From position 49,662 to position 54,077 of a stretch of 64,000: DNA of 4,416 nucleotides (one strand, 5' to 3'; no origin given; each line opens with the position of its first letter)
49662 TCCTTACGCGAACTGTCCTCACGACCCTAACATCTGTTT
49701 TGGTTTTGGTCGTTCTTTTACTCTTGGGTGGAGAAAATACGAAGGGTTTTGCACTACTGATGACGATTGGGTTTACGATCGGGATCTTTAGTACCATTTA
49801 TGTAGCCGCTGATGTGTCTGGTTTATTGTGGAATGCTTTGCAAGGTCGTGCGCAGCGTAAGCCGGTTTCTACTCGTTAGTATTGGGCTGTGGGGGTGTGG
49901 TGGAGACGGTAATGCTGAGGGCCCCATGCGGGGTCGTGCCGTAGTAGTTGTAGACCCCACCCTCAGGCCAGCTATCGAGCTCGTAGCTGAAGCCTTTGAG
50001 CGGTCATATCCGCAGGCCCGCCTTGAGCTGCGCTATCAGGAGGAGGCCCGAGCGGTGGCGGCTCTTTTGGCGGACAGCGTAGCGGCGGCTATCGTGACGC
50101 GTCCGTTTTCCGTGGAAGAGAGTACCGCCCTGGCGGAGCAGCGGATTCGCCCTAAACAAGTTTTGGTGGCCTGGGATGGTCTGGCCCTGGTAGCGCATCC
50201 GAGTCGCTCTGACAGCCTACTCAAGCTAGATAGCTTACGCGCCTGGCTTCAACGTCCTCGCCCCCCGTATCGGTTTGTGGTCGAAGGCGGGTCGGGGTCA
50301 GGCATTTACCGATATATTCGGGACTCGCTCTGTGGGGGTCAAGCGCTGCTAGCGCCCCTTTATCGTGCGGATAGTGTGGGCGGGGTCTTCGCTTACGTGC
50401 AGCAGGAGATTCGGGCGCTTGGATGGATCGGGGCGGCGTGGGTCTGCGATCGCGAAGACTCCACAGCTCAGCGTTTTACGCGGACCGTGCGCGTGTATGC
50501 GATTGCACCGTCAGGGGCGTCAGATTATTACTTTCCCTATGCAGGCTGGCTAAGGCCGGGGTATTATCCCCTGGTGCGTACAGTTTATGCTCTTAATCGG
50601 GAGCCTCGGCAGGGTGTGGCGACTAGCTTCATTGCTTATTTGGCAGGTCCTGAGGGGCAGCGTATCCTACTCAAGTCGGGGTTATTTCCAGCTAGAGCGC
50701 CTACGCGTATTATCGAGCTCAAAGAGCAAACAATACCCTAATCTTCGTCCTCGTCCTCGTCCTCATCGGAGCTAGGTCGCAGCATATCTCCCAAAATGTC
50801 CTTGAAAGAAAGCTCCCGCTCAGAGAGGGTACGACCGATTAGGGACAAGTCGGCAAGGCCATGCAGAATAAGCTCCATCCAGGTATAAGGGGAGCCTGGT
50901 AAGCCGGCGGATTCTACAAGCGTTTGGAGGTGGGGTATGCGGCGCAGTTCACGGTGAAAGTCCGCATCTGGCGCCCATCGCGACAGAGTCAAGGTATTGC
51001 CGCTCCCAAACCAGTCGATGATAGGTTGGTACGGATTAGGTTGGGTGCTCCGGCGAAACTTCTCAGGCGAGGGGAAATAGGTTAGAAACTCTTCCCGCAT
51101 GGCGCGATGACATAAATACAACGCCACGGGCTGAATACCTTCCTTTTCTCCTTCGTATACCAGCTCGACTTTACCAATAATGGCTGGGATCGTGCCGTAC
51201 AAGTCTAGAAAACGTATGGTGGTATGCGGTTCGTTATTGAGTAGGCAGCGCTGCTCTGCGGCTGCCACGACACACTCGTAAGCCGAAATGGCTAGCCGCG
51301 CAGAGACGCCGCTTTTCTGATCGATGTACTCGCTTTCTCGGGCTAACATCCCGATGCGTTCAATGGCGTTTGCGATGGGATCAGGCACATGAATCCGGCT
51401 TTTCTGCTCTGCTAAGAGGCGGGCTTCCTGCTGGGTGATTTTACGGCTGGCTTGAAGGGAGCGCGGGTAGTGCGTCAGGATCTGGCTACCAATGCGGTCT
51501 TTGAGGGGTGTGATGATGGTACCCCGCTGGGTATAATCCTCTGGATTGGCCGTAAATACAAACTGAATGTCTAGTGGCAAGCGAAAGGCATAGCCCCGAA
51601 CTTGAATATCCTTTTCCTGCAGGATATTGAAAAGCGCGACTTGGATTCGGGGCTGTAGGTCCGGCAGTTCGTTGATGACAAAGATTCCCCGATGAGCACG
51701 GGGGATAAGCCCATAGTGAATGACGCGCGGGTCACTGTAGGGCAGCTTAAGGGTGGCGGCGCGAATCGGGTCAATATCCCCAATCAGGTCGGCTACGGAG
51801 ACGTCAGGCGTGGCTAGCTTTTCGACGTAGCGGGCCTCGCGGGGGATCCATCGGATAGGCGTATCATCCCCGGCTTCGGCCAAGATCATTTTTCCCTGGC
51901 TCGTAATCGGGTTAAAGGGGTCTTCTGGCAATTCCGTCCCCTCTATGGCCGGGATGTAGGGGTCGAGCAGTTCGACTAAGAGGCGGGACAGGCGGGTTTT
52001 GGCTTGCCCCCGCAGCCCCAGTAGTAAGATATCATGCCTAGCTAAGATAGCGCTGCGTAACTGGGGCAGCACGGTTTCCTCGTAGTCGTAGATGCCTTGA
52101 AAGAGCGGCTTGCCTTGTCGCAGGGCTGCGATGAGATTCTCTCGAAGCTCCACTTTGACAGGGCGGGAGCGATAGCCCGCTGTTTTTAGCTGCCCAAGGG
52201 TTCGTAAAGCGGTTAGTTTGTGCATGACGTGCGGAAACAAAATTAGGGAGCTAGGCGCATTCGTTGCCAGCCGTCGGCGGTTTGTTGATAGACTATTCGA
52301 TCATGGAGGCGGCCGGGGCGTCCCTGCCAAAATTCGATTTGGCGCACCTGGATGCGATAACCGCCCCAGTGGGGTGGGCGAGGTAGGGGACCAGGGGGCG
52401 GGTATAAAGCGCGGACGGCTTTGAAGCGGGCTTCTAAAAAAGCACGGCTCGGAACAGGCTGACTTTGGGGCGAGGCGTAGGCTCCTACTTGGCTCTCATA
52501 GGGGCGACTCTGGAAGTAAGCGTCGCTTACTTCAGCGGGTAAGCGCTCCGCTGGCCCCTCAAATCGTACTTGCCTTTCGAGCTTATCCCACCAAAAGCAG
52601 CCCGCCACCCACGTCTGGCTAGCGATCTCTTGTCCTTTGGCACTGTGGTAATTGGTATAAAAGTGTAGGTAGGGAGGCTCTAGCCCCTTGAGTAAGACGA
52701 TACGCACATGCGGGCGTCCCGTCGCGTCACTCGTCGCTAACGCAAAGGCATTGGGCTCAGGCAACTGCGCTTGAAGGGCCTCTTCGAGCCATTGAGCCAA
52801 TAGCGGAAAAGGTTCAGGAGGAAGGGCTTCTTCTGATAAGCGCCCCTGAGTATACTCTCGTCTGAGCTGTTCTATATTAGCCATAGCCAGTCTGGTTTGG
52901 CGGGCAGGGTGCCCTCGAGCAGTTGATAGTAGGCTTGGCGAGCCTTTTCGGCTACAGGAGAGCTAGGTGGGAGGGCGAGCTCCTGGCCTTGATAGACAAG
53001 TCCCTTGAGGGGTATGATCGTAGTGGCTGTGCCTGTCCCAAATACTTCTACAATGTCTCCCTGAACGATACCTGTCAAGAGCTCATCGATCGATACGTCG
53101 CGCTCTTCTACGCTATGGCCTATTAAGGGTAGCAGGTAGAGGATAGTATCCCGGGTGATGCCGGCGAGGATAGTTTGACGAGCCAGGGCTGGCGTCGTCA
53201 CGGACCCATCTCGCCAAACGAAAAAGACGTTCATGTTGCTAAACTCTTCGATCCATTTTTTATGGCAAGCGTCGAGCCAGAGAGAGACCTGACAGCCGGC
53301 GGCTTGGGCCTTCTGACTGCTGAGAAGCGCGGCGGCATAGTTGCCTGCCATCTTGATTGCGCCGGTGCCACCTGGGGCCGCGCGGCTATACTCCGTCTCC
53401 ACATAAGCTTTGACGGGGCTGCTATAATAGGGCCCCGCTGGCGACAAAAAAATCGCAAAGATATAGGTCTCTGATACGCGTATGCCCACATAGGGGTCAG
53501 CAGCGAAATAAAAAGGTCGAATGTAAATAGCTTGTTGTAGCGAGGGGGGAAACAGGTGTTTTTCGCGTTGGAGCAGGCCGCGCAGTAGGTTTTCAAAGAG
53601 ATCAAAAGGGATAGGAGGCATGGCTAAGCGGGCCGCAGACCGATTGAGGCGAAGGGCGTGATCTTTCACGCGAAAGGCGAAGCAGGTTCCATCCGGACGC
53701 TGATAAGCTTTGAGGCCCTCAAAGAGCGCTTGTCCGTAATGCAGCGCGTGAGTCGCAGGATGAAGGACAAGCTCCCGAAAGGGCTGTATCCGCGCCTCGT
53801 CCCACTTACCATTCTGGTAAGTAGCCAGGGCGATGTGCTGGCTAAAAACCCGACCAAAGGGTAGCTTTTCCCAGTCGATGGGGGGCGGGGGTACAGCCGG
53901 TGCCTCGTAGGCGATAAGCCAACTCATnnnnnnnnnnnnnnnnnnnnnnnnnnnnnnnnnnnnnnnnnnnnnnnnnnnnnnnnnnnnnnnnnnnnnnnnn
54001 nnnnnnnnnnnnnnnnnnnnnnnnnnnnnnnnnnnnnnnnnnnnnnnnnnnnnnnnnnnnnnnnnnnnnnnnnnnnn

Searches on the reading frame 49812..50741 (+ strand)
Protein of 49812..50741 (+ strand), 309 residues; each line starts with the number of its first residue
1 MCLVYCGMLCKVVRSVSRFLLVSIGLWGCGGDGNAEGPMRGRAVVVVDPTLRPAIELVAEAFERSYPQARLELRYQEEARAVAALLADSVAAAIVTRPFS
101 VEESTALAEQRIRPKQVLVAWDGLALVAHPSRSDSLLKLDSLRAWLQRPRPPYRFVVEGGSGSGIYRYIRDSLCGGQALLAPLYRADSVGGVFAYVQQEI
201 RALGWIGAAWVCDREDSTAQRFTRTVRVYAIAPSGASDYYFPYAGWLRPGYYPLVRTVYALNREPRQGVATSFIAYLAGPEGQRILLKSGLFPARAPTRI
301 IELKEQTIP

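Call 17: search_protein_families(library=pfam, proteins=[window:49812-50741:+], max_evalue=0.00001)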
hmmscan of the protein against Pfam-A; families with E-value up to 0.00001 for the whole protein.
window:49812-50741:+ (309 aa): 2 families
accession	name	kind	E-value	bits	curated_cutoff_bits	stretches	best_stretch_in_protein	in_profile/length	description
PF12849.12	PBP_like_2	-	6.9e-18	65.8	27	1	34-281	3-267/267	PBP superfamily domain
PF13531.11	SBP_bac_11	-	3.3e-07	30.8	25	1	45-290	3-225/227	Bacterial extracellular solute-binding protein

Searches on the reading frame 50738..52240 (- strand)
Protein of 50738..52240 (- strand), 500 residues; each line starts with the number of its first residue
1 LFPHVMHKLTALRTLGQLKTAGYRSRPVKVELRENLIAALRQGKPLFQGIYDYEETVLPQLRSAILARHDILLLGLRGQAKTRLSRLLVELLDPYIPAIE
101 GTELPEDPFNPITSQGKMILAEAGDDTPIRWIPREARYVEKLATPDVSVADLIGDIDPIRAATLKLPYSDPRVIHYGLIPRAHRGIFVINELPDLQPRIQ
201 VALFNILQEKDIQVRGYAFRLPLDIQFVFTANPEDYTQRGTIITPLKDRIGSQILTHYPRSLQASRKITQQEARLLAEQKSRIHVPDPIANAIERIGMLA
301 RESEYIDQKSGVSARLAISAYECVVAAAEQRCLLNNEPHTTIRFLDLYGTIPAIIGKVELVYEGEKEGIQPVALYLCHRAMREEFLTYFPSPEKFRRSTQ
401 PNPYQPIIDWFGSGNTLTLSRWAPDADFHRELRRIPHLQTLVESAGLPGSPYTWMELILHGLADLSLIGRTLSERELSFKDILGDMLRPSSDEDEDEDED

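Call 17: search_protein_families(library=pfam, proteins=[window:50738-52240:-], max_evalue=0.00001)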
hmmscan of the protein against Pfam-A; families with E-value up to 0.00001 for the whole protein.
window:50738-52240:- (500 aa): 2 families
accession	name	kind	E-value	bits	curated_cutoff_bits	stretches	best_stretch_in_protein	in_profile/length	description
PF07728.20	AAA_5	-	3.2e-06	27.6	22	0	136-249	26-138/139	AAA domain (dynein-related subfamily)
PF01078.27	Mg_chelatase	-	5e-06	26.5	20.3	0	176-234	99-159/207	Magnesium chelatase, subunit ChlI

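Call 44: search_protein_families(library=ncbifam, proteins=[window:50738-52240:-], max_evalue=0.001)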
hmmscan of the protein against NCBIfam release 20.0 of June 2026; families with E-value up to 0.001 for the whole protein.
window:50738-52240:- (500 aa): 3 families
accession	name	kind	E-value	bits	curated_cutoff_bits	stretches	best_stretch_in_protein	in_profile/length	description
TIGR02031.1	BchD-ChlD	equivalog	7.5e-09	34.8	499.55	1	72-273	20-181/608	magnesium chelatase ATPase subunit D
TIGR00764.1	lon_rel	equivalog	5.2e-05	22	516.6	1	148-216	181-250/608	ATP-dependent protease LonB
TIGR02442.1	Cob-chelat-sub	hypoth_equivalog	0.00048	18.7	779.45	1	71-275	28-217/641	putative cobaltochelatase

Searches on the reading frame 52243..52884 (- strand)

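Call 17: search_protein_families(library=pfam, proteins=[window:52243-52884:-], max_evalue=0.00001)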
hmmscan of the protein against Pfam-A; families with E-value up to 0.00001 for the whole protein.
window:52243-52884:- (213 aa): 3 families
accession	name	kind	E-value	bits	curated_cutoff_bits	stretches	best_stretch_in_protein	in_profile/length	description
PF01243.27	PNPOx_N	-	1.2e-24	87.4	28.1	1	33-160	1-119/120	Pyridoxamine 5'-phosphate oxidase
PF10590.14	PNP_phzG_C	-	2.7e-19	69.2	27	1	173-213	1-42/42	Pyridoxine 5'-phosphate oxidase C-terminal dimerisation region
PF12766.13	Pyridox_oxase_2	-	1.3e-10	42.2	26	1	31-112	6-96/100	Pyridoxamine 5'-phosphate oxidase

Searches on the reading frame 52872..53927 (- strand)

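Call 17: search_protein_families(library=pfam, proteins=[window:52872-53927:-], max_evalue=0.00001)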
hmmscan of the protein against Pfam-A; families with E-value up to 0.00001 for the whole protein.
window:52872-53927:- (351 aa): 1 family
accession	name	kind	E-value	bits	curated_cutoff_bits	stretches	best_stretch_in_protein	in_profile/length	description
PF01063.24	Aminotran_4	-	1.4e-29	104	28.5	1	68-308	2-221/223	Amino-transferase class IV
